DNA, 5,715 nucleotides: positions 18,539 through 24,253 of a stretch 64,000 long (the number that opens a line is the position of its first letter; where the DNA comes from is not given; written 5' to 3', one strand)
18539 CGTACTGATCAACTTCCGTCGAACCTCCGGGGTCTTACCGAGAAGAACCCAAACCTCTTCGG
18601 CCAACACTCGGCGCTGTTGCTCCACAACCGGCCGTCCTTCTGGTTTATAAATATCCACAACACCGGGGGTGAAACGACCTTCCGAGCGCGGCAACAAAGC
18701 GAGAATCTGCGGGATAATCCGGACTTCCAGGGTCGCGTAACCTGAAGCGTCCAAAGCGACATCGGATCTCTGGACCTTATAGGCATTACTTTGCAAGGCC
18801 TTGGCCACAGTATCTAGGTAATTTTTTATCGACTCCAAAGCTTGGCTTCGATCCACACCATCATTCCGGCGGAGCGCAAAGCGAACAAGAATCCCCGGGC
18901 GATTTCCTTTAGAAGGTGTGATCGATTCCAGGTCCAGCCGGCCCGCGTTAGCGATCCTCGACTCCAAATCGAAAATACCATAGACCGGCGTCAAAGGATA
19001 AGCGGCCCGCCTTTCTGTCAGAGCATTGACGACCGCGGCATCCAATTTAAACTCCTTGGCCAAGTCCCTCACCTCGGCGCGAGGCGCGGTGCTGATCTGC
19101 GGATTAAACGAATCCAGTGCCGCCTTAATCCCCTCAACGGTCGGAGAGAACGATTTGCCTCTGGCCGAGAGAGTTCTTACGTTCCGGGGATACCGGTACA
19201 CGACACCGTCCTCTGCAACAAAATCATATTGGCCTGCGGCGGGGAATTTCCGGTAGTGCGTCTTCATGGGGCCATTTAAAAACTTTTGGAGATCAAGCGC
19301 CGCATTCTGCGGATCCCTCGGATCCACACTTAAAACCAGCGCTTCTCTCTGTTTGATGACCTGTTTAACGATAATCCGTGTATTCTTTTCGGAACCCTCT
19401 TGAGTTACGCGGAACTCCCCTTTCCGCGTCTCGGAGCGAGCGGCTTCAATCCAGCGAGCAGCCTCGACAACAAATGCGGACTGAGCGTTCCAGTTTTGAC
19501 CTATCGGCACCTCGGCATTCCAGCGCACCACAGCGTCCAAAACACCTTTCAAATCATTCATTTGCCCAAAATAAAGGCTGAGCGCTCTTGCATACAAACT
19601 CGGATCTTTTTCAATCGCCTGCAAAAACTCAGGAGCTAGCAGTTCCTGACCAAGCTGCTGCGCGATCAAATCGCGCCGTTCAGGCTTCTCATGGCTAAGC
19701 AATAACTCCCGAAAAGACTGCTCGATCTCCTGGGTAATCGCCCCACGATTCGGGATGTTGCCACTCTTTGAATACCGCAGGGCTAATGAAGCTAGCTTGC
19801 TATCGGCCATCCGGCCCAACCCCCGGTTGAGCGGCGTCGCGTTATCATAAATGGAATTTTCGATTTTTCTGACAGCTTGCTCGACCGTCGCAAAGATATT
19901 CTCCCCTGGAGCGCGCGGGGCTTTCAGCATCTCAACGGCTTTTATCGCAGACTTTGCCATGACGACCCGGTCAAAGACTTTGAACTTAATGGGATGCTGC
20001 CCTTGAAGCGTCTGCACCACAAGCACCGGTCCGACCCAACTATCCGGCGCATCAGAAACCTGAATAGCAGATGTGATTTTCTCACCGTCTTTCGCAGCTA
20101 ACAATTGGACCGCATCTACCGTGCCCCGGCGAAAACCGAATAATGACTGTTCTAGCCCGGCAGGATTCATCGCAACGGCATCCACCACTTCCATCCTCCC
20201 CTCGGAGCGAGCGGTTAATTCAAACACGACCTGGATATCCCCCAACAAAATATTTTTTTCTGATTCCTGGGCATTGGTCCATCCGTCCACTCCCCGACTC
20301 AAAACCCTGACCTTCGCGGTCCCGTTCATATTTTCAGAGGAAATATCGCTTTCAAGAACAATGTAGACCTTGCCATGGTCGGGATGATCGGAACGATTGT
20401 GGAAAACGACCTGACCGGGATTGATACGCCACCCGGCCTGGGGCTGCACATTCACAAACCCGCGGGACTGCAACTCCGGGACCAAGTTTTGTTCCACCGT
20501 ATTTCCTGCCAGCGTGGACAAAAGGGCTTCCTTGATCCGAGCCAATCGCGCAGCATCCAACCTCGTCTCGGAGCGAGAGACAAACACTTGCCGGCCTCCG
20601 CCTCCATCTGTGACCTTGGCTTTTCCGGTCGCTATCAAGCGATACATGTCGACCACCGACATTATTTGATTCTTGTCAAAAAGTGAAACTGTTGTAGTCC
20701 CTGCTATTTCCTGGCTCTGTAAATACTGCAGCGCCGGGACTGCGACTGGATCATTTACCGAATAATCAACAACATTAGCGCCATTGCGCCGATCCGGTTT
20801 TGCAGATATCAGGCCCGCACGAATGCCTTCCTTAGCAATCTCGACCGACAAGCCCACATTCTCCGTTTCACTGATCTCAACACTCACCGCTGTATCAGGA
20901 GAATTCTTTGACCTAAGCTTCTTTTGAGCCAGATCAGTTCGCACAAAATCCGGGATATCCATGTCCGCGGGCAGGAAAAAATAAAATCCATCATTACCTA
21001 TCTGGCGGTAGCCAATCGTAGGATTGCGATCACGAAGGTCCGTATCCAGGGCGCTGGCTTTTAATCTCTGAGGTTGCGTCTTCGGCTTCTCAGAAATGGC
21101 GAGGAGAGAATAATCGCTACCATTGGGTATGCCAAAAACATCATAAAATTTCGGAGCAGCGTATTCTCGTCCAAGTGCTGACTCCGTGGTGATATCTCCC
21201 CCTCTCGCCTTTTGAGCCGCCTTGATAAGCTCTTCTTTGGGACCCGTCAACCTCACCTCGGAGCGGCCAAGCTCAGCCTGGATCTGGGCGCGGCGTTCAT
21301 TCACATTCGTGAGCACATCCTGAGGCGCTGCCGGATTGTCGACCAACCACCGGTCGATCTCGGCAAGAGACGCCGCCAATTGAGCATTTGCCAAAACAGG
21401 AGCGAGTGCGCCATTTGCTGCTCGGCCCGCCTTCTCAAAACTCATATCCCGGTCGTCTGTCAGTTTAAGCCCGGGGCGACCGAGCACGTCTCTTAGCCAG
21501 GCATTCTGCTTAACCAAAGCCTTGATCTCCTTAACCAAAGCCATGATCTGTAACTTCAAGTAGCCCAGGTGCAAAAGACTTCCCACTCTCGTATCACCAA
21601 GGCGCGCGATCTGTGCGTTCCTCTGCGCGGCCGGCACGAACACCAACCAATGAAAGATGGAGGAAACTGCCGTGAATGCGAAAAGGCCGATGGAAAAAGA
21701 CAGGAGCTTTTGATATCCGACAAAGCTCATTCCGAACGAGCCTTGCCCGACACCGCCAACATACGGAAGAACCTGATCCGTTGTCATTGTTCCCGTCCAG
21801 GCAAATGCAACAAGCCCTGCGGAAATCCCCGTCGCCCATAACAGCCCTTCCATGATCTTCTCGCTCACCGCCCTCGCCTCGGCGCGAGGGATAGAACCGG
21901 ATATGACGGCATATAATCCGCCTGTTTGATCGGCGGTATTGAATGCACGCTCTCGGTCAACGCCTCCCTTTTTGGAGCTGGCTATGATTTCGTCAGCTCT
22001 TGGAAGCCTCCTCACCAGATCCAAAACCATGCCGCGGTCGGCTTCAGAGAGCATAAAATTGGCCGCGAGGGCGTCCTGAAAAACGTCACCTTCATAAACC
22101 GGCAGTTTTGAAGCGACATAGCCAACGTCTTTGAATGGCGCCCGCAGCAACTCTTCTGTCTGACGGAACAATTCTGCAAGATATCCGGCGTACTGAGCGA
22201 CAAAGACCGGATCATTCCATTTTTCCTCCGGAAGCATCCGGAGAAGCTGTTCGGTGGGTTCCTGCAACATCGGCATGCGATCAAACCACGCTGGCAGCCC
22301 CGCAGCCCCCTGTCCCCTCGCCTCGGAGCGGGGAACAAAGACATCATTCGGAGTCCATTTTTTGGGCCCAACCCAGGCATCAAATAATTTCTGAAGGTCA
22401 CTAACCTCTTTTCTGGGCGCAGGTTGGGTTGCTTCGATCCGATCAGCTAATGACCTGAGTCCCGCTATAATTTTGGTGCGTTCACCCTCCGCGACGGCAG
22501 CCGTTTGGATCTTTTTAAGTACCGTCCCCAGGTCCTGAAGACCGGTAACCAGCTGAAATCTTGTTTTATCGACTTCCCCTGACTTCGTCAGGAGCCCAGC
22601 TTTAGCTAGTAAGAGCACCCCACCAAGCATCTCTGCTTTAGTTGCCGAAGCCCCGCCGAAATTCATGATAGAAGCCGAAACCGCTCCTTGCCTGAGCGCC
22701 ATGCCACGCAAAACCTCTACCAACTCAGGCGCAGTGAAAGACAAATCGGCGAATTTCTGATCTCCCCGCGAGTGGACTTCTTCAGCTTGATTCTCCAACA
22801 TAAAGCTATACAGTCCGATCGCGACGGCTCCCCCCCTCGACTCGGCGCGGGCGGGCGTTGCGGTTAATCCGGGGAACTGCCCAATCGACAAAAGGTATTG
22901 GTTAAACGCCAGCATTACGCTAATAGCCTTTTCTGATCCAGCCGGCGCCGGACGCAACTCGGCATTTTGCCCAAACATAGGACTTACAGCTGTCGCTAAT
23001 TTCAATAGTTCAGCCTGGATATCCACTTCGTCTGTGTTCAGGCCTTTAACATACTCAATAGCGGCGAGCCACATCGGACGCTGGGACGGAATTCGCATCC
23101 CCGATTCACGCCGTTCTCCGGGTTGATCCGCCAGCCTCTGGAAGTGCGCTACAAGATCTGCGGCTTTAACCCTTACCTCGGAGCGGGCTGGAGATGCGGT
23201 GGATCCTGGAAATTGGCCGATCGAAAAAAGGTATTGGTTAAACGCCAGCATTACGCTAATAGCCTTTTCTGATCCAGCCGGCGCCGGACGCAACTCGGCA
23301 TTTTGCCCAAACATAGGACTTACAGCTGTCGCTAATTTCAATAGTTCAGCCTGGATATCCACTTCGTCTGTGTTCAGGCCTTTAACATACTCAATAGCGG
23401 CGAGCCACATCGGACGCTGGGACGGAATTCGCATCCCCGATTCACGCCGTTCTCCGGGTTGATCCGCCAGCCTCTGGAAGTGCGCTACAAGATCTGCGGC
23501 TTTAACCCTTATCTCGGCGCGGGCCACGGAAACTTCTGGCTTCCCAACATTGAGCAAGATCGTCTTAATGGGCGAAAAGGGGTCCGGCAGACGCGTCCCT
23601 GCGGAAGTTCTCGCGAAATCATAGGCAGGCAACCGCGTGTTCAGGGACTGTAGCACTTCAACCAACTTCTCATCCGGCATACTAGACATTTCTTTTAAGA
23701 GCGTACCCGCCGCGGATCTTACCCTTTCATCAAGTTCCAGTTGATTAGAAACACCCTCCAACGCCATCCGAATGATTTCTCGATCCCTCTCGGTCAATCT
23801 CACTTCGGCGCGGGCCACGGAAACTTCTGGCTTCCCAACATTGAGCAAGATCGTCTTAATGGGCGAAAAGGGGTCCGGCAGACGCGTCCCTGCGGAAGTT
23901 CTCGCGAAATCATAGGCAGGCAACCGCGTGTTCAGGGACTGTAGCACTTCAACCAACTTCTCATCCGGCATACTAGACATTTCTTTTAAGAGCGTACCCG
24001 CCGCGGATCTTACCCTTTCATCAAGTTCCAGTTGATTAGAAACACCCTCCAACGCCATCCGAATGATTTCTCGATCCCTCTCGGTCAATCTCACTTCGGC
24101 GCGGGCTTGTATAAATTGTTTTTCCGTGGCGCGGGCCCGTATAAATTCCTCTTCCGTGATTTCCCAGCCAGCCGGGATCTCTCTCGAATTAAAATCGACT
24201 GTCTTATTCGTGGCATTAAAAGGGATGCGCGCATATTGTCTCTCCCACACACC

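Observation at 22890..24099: Two different in-frame tandem duplications (336 bp x2 and 291 bp x2), near-identical at the nucleotide level, inside the giant gene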

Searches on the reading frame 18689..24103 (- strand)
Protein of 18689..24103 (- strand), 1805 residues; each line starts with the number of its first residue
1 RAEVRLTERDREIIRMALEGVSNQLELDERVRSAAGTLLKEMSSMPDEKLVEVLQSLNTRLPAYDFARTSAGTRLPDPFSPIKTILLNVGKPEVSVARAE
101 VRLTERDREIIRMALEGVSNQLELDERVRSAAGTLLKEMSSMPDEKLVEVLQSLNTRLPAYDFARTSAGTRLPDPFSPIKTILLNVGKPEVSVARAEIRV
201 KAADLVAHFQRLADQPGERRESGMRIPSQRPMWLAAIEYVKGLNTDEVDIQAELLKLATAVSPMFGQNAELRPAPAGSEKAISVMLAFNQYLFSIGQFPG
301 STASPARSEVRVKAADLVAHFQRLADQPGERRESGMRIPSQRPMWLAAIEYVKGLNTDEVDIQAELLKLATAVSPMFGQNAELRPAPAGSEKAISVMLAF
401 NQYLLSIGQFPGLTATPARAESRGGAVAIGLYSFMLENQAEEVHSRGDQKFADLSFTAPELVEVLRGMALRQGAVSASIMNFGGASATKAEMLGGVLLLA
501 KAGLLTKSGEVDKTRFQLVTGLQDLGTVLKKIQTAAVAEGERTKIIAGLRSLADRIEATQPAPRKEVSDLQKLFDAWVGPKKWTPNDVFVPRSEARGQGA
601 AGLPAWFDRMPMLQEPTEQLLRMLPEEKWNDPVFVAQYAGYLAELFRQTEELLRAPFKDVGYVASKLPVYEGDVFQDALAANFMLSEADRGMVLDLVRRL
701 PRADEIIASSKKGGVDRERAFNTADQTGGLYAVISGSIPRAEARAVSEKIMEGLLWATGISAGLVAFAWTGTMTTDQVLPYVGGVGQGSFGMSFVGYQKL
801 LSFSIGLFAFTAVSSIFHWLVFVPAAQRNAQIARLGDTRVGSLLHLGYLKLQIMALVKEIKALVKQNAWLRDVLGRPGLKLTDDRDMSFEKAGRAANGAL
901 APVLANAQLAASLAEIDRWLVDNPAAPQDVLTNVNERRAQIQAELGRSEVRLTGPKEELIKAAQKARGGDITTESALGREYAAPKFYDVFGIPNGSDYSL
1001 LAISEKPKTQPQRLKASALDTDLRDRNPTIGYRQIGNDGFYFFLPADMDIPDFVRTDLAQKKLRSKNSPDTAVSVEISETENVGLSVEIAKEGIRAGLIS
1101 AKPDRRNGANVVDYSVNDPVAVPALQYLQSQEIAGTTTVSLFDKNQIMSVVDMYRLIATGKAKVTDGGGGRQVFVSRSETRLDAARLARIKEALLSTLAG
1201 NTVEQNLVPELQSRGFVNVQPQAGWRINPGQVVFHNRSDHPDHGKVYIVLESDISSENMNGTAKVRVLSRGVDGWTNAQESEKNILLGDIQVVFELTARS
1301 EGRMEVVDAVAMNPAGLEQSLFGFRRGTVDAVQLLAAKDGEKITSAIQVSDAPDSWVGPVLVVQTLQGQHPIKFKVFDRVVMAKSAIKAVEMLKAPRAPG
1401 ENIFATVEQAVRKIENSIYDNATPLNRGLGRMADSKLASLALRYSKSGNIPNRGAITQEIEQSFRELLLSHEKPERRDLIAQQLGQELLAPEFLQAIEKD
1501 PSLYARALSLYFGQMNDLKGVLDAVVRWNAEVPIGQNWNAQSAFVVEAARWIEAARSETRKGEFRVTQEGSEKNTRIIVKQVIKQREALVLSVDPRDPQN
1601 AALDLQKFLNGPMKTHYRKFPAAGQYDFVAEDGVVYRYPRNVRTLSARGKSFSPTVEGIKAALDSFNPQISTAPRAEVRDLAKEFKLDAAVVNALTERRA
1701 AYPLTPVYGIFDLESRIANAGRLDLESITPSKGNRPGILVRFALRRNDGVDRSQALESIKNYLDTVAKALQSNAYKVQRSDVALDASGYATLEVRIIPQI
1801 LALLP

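Call 51: find_homologous_proteins(query=window:18689-24103:-, max_evalue=0.001)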
Query window:18689-24103:- (1805 aa): 2 proteins with E <= 0.001 among 8000 candidates.
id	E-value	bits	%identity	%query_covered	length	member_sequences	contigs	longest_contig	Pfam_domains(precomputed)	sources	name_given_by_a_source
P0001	0.0e+0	3962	100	100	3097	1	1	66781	-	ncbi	-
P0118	4.0e-31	126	65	6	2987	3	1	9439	PF26157.1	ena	-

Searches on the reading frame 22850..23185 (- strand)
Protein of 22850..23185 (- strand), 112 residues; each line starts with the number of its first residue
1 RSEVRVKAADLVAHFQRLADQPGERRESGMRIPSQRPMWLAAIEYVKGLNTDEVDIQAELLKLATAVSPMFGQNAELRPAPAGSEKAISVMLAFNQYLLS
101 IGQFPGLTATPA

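Call 34: search_protein_families(library=pfam, proteins=[window:22850-23185:-], max_evalue=5)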
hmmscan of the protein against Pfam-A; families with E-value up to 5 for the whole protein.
window:22850-23185:- (112 aa): 0 families

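Call 73: find_homologous_proteins(query=window:22850-23185:-, max_evalue=0.01)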
Query window:22850-23185:-: 1 candidates shared short words with the query, none scored E <= 0.01.

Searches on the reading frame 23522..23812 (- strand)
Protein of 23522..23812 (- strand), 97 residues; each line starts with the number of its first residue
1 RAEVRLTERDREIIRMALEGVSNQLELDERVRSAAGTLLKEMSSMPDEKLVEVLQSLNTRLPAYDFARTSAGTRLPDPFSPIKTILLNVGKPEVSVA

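Call 34: search_protein_families(library=pfam, proteins=[window:23522-23812:-], max_evalue=5)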
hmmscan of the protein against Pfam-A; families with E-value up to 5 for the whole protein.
window:23522-23812:- (97 aa): 1 family
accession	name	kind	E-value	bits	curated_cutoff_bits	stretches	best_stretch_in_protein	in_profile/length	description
PF00196.25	GerE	-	0.095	12.8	23.5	1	6-24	3-21/57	Bacterial regulatory proteins, luxR family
